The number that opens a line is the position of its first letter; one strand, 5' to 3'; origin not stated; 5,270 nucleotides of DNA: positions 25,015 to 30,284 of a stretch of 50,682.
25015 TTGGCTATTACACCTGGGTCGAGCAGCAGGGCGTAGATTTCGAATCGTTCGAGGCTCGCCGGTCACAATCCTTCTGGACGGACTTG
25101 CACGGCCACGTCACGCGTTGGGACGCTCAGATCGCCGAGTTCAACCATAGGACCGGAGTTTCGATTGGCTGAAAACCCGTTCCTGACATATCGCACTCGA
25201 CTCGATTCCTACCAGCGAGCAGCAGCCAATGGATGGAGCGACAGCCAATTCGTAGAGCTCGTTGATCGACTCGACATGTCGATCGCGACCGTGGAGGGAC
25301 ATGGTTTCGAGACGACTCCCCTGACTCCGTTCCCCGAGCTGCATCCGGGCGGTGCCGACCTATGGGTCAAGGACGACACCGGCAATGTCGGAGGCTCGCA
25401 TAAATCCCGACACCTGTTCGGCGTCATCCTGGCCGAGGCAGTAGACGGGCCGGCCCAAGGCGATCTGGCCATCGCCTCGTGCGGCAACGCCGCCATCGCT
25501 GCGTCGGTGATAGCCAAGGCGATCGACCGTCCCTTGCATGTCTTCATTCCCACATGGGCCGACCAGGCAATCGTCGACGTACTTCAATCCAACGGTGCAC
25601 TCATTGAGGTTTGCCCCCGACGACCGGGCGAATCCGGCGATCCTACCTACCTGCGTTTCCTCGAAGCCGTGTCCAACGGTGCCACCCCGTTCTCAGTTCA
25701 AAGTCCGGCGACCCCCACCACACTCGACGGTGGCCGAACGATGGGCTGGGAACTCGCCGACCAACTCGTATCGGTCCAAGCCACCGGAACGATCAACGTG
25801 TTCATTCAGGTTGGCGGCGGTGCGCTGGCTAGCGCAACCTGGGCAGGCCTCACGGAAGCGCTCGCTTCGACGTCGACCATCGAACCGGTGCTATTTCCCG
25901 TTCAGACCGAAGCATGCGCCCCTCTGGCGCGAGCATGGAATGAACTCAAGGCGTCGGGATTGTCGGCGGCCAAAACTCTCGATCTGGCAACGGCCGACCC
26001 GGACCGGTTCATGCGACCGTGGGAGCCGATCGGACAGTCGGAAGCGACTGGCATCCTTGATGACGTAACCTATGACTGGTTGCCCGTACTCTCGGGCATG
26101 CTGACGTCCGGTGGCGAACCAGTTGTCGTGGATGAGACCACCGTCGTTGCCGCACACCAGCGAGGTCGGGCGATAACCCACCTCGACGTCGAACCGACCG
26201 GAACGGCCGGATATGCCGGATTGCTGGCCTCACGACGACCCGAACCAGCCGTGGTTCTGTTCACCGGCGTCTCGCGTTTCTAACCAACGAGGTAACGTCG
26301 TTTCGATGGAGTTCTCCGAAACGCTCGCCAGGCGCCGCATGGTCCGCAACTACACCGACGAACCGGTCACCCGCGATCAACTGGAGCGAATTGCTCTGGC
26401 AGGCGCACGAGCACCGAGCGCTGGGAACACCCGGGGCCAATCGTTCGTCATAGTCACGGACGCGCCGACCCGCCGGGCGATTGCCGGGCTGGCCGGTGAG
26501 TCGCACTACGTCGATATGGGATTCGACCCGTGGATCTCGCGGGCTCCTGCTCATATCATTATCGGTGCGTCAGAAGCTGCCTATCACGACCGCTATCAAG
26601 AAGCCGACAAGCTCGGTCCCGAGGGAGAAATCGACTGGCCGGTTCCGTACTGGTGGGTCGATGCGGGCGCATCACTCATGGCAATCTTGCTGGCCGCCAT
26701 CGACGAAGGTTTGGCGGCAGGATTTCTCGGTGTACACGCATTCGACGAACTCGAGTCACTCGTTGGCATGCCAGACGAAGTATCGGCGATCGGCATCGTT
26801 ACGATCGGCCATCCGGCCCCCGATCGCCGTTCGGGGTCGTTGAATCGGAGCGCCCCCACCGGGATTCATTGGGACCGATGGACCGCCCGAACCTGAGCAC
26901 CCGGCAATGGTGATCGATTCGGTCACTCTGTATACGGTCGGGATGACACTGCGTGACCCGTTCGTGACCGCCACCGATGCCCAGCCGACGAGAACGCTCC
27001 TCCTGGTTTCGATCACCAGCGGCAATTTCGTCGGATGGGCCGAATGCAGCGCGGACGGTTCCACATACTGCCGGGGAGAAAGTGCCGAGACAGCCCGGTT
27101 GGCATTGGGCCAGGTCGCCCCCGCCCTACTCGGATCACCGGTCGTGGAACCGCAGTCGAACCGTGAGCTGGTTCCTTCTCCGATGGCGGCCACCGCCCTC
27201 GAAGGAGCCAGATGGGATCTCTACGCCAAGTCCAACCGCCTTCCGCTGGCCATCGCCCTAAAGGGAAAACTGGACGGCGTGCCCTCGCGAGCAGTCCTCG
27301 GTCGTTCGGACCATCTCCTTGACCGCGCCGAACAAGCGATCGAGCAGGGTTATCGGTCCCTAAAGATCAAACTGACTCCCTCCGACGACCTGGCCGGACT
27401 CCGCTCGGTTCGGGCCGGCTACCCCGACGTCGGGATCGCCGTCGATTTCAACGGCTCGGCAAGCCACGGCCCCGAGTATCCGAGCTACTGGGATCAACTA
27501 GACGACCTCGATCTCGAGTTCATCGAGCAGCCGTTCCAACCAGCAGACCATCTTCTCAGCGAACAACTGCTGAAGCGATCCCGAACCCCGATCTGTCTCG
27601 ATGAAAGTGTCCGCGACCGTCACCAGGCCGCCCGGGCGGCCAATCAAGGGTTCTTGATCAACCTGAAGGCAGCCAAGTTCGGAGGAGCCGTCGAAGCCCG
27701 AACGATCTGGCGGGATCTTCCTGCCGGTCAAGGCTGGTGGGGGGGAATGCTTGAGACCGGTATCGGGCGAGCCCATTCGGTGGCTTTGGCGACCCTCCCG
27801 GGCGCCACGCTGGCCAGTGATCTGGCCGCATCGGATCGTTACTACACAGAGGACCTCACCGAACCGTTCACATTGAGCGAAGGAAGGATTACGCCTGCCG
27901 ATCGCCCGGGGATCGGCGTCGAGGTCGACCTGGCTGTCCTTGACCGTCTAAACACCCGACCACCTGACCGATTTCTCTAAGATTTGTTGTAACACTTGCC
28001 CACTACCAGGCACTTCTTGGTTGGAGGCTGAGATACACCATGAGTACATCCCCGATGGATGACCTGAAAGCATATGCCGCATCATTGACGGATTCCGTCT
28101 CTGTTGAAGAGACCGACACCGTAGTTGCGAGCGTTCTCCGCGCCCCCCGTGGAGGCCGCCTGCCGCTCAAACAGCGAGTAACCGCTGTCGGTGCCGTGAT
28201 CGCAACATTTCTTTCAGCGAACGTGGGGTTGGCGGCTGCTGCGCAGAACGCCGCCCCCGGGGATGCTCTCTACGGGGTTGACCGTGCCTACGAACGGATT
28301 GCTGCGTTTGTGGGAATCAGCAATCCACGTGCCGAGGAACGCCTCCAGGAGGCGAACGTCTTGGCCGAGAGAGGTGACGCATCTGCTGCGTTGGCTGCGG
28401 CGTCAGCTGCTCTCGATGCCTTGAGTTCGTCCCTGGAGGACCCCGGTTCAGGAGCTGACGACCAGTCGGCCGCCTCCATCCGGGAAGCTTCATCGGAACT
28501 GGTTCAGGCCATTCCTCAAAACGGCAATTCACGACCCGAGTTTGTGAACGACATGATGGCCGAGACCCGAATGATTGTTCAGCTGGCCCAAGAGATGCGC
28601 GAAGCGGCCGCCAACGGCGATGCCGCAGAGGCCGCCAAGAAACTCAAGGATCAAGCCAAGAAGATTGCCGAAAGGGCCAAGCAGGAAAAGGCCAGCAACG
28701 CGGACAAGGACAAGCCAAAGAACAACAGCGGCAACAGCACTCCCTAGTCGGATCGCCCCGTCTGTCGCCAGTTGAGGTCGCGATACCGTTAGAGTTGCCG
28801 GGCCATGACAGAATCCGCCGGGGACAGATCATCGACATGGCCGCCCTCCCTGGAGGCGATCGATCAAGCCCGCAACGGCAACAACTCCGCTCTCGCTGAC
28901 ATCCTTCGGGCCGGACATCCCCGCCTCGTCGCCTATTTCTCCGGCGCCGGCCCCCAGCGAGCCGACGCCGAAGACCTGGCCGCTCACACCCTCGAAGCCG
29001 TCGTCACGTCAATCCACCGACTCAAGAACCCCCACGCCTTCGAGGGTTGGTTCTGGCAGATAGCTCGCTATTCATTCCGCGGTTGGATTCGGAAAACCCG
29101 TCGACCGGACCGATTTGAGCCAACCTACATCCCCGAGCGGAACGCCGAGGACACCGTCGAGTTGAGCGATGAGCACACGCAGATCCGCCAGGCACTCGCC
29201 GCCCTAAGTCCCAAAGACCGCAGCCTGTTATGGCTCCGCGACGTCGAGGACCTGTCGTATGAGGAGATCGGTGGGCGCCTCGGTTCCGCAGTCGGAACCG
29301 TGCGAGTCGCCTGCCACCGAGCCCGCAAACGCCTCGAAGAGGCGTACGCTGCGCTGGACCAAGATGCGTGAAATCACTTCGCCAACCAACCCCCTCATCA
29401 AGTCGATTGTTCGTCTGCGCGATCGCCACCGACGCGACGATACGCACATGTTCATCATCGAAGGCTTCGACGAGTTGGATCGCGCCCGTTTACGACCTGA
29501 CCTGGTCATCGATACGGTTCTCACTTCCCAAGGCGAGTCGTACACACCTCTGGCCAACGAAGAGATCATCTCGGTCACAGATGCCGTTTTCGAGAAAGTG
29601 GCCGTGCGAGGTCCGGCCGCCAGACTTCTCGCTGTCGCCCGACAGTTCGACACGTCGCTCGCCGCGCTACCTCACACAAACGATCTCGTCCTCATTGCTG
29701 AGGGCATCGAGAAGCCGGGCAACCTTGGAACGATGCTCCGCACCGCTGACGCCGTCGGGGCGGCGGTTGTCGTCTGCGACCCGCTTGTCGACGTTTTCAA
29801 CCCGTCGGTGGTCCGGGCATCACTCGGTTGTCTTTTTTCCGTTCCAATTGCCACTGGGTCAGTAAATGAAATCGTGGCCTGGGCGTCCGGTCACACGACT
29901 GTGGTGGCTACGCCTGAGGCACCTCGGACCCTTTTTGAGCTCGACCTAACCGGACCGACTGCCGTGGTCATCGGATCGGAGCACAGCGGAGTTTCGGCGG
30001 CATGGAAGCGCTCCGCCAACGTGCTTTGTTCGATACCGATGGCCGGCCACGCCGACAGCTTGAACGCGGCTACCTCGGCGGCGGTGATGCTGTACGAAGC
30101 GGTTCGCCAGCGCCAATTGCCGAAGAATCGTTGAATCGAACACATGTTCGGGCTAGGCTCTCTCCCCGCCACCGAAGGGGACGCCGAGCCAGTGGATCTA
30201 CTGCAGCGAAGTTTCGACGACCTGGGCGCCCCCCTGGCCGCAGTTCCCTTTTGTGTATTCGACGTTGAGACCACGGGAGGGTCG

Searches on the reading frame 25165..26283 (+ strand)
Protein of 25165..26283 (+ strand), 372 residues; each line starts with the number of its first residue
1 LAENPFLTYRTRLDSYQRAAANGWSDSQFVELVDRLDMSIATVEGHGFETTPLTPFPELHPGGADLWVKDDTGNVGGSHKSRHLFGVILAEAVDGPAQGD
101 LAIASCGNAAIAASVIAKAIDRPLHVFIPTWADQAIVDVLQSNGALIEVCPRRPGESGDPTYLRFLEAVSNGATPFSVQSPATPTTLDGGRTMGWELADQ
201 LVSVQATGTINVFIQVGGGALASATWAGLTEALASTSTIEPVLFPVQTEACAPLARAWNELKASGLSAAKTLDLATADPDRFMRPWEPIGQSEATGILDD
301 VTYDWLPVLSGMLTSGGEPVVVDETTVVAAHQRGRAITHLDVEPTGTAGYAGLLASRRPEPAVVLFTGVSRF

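Call 8: search_protein_families(library=pfam, proteins=[window:25165-26283:+])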
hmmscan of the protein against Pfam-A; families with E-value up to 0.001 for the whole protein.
window:25165-26283:+ (372 aa): 1 family
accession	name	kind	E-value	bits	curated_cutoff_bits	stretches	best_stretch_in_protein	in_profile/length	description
PF00291.31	PALP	-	1.4e-29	103.8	35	1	50-367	7-294/295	Pyridoxal-phosphate dependent enzyme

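Call 10: search_protein_families(library=ncbifam, proteins=[window:25165-26283:+], max_evalue=0.001)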
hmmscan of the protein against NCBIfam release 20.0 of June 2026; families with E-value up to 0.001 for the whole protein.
window:25165-26283:+ (372 aa): 11 families
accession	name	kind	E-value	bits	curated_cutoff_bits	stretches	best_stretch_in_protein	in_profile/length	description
NF006050.0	PRK08197.1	equivalog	3.1e-18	65.7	303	1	46-264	76-288/406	threonine synthase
NF006094.0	PRK08246.1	subfamily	5e-18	65.5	331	1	48-251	21-210/310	serine/threonine dehydratase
NF004170.0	PRK05638.1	equivalog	6.2e-14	51.4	421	1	29-261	49-265/442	threonine synthase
NF005292.0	PRK06815.1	equivalog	9.2e-08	31.5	371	1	49-236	20-197/320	threonine/serine dehydratase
NF005035.0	PRK06450.1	equivalog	2.9e-07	29.6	301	1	65-262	66-250/338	threonine synthase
NF006390.0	PRK08639.1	equivalog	9.3e-06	24.8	421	1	48-238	23-207/418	threonine ammonia-lyase IlvA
NF006205.0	PRK08329.1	equivalog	3.1e-05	23.1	358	1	51-252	62-249/347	threonine synthase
TIGR02079.1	THD1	equivalog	9.9e-05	21.3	440.55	1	62-252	29-208/410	threonine ammonia-lyase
NF005680.0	PRK07476.1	equivalog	0.00015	20.8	413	1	51-225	24-188/326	hydroxyectoine utilization dehydratase EutB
NF045641.2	BHydaspDhtseBhcB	equivalog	0.00019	20.7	550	1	62-231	33-191/312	beta-hydroxyaspartate dehydratase BhcB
TIGR01138.1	cysM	equivalog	0.00081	19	394.2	0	51-158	9-119/290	cysteine synthase B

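Call 35: search_solved_structures(query=window:25165-26283:+, max_evalue=0.001)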
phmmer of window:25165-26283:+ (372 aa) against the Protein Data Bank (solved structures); distinct sequences matched with E-value up to 0.001: 4.
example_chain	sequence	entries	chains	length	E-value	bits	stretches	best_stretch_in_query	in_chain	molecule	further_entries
6cgq_A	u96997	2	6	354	6.1e-06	28.8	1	50-304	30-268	Threonine synthase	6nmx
1uim_A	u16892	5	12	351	5.9e-05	25.5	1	50-254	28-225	Threonine Synthase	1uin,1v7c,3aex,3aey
1pwe_A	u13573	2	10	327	0.00038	22.9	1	61-231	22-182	L-serine dehydratase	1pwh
2jc3_A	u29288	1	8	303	0.0008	21.8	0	50-158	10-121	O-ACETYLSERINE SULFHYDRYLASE B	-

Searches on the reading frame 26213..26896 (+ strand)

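Call 8: search_protein_families(library=pfam, proteins=[window:26213-26896:+])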
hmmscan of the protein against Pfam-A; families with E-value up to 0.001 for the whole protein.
window:26213-26896:+ (227 aa): 1 family
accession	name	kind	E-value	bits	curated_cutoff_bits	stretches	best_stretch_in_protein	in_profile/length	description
PF00881.29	Nitroreductase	-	1.4e-20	74.6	23.5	1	39-200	2-167/167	Nitroreductase family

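Call 10: search_protein_families(library=ncbifam, proteins=[window:26213-26896:+], max_evalue=0.001)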
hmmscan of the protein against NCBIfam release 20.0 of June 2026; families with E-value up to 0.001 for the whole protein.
window:26213-26896:+ (227 aa): 5 families
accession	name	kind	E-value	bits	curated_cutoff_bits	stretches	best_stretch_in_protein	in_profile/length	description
TIGR02476.1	BluB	equivalog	8.9e-14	51.4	150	1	33-94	8-69/205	5,6-dimethylbenzimidazole synthase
NF008033.1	PRK10765.1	equivalog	2.7e-10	40.1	223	1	36-202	6-161/240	oxygen-insensitive NADPH nitroreductase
TIGR03553.1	F420_FbiB_CTERM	equivalog_domain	2.6e-09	37.1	249.55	1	38-91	3-56/194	F420 biosynthesis protein FbiB, C-terminal domain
NF009810.0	PRK13294.1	equivalog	7.1e-09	35.1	304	1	32-205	252-434/449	coenzyme F420-0:L-glutamate ligase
NF003768.0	PRK05365.1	equivalog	0.00025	20.6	152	0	39-128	19-101/200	malonic semialdehyde reductase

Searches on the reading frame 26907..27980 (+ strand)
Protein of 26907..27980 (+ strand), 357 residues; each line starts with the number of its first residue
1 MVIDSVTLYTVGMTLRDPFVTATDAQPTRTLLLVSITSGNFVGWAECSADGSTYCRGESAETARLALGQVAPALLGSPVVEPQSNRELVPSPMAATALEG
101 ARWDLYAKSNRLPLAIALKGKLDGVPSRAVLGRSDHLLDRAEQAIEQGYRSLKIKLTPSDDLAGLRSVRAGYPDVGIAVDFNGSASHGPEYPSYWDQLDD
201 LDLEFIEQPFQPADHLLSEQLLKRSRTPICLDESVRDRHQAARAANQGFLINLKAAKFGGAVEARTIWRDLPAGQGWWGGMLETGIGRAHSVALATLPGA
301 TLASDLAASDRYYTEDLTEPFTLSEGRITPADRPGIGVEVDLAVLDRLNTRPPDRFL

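Call 8: search_protein_families(library=pfam, proteins=[window:26907-27980:+])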
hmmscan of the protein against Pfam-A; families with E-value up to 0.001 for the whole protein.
window:26907-27980:+ (357 aa): 2 families
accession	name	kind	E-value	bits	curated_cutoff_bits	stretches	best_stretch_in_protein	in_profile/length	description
PF13378.12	MR_MLE_C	-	6.6e-31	108.2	29.4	1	138-342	3-217/219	Enolase C-terminal domain-like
PF02746.21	MR_MLE_N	-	1.5e-08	35.3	22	1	6-115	4-113/117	Mandelate racemase / muconate lactonizing enzyme, N-terminal domain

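Call 10: search_protein_families(library=ncbifam, proteins=[window:26907-27980:+], max_evalue=0.001)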
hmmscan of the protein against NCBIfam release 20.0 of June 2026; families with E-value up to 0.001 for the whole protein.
window:26907-27980:+ (357 aa): 14 families
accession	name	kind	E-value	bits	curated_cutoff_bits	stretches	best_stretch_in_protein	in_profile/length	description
TIGR01928.1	menC_lowGC_arch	equivalog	4.3e-50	170.6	200.65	1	9-319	1-321/325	o-succinylbenzoate synthase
NF042940.1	racemase_DgcA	equivalog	4.2e-26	91.9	400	1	12-269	7-257/323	N-acetyl-D-Glu racemase DgcA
TIGR02534.1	mucon_cyclo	subfamily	9.6e-21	74.2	334.95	1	18-348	16-365/368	muconate/chloromuconate family cycloisomerase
NF043002.1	HProlDhtase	equivalog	1.9e-17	63.2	500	1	32-345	36-359/366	cis-3-hydroxy-L-proline dehydratase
NF011708.0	PRK15129.1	equivalog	9.6e-17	61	343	1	5-307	3-299/321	L-Ala-D/L-Glu epimerase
NF002739.0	PRK02714.1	equivalog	6.1e-12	45.6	259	1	126-296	111-288/320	o-succinylbenzoate synthase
TIGR01927.1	menC_gam_Gplu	equivalog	6.5e-12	45.3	130.55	1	12-296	4-280/307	o-succinylbenzoate synthase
NF002782.0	PRK02901.1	equivalog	1.3e-10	40.8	288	1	148-332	102-292/328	o-succinylbenzoate synthase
NF047820.1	TalGalacDh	equivalog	2.3e-09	36.6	500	1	94-260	107-283/371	L-talarate/galactarate dehydratase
NF010624.0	PRK14017.1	equivalog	4.4e-09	35.9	311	1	97-267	85-271/382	galactonate dehydratase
NF040866.1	AraD_Arch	equivalog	9.6e-06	24.8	650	0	135-235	150-253/372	arabinonate dehydratase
NF041118.1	A_G_epim_Thtga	equivalog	1e-05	24.8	500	1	3-307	3-318/341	L-Ala-D/L-Glu epimerase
NF040790.2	glucon_galact_dh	equivalog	4.3e-05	22.5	750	0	197-352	213-373/390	bifunctional D-gluconate/D-galactonate dehydratase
NF043051.1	ManoateDhtManD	equivalog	0.00013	20.9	550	0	94-156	85-150/403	D-mannonate dehydratase ManD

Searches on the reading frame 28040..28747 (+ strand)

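Call 8: search_protein_families(library=pfam, proteins=[window:28040-28747:+])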
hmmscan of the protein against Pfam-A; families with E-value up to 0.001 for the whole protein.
window:28040-28747:+ (235 aa): 1 family
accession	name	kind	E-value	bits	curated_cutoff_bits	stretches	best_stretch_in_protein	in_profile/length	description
PF18915.5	DUF5667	-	3.4e-05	24.6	27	1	71-129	2-68/99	Domain of unknown function (DUF5667)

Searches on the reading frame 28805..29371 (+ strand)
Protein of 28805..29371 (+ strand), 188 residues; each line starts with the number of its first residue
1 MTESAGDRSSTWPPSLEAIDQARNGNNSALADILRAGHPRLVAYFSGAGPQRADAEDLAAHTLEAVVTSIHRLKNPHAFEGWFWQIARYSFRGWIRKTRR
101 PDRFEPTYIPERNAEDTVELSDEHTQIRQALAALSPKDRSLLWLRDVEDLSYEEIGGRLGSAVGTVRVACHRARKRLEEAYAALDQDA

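Call 8: search_protein_families(library=pfam, proteins=[window:28805-29371:+])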
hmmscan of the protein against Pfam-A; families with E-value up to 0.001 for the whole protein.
window:28805-29371:+ (188 aa): 3 families
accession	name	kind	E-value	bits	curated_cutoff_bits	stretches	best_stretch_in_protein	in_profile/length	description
PF08281.18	Sigma70_r4_2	-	9.6e-16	57.6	25.7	1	126-177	3-54/54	Sigma-70, region 4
PF04545.22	Sigma70_r4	-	1.3e-09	37.8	24.1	1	130-177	1-48/50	Sigma-70, region 4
PF04542.20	Sigma70_r2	-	3.2e-07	30.5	24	1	37-100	5-70/71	Sigma-70 region 2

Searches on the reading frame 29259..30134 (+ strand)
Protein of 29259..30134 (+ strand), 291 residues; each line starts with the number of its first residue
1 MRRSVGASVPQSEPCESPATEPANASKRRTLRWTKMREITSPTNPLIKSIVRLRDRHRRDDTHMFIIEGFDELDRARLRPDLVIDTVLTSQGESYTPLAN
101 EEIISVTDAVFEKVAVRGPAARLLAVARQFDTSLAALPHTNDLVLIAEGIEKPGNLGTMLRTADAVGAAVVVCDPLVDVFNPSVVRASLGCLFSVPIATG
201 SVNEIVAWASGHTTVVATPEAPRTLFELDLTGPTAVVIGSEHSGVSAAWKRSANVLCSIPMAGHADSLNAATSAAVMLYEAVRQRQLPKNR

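Call 8: search_protein_families(library=pfam, proteins=[window:29259-30134:+])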
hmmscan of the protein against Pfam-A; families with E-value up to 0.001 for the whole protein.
window:29259-30134:+ (291 aa): 2 families
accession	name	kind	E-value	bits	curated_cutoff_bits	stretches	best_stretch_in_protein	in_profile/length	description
PF00588.24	SpoU_methylase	-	1.6e-30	106.5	29.7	1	143-279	2-142/142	SpoU rRNA Methylase family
PF22435.1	MRM3-like_sub_bind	-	1.9e-09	38.2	27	1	44-118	1-77/84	MRM3-like substrate binding domain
